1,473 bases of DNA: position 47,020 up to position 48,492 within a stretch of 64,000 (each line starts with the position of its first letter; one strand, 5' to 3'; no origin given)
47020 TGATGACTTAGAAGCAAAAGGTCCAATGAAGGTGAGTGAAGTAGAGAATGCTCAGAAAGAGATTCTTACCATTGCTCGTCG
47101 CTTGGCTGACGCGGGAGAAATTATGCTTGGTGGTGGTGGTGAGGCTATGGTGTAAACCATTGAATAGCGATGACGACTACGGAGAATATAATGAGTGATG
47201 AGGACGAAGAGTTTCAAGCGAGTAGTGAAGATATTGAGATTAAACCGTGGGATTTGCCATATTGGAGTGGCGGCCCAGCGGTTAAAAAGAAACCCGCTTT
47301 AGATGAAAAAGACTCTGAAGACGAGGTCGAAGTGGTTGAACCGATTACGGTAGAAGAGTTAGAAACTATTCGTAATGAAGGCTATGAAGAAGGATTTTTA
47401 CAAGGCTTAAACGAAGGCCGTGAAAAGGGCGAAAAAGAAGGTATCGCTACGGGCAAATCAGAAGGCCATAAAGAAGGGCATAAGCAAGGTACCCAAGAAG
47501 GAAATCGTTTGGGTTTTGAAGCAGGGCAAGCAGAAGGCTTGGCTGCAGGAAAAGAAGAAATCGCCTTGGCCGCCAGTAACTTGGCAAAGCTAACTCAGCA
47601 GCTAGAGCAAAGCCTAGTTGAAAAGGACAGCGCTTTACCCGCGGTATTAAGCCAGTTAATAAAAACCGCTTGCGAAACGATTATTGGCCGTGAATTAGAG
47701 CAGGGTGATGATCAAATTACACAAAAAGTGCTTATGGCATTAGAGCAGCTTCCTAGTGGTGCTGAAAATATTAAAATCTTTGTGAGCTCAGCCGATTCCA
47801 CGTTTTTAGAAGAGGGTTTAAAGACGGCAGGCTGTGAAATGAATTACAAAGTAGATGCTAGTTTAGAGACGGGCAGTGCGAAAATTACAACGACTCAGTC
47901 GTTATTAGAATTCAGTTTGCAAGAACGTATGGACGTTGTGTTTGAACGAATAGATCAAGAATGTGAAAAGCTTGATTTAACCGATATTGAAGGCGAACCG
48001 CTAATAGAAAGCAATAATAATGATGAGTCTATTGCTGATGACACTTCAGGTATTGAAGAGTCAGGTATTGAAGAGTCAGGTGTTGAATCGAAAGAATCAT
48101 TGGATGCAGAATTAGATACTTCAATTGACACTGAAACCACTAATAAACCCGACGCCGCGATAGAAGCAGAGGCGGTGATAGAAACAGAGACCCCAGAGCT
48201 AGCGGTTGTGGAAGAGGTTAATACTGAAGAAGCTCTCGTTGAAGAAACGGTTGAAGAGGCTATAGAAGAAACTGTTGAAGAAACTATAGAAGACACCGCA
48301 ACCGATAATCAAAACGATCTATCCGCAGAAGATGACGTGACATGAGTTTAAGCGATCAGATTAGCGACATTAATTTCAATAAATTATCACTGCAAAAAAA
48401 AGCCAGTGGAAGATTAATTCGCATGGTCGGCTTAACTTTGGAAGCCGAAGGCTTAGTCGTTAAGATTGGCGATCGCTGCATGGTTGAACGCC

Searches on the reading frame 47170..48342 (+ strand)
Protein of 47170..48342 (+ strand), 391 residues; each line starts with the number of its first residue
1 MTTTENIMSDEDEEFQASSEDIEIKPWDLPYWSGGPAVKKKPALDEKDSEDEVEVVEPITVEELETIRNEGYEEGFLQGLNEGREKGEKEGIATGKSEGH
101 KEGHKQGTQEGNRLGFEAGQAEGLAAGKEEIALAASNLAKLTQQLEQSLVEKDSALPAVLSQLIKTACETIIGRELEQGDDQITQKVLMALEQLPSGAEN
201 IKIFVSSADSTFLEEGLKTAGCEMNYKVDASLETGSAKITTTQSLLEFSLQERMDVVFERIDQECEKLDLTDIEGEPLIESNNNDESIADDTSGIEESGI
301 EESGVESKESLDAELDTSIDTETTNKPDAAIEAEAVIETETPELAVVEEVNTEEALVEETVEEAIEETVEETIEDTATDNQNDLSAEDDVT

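Call 48: search_protein_families(library=ncbifam, proteins=[window:47170-48342:+], max_evalue=0.00001)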
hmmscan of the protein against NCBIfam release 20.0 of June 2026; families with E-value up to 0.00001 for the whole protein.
window:47170-48342:+ (391 aa): 5 families
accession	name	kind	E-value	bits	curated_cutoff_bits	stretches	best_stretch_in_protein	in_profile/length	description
NF004270.2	PRK05687.2-1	equivalog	5.5e-30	104.6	180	2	95-260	54-221/223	flagellar assembly protein FliH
NF004267.1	PRK05687.1-3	equivalog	4.4e-26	91.6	293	1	16-266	13-261/266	flagellar assembly protein FliH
NF009925.1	PRK13386.1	equivalog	2.5e-24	85.8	192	1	60-264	23-223/228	flagellar assembly protein FliH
NF004269.1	PRK05687.1-5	equivalog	3e-18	66.4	279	2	102-264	70-233/249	flagellar assembly protein FliH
NF004266.1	PRK05687.1-1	equivalog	9.8e-16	57.9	260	1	94-253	56-217/230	flagellar assembly protein FliH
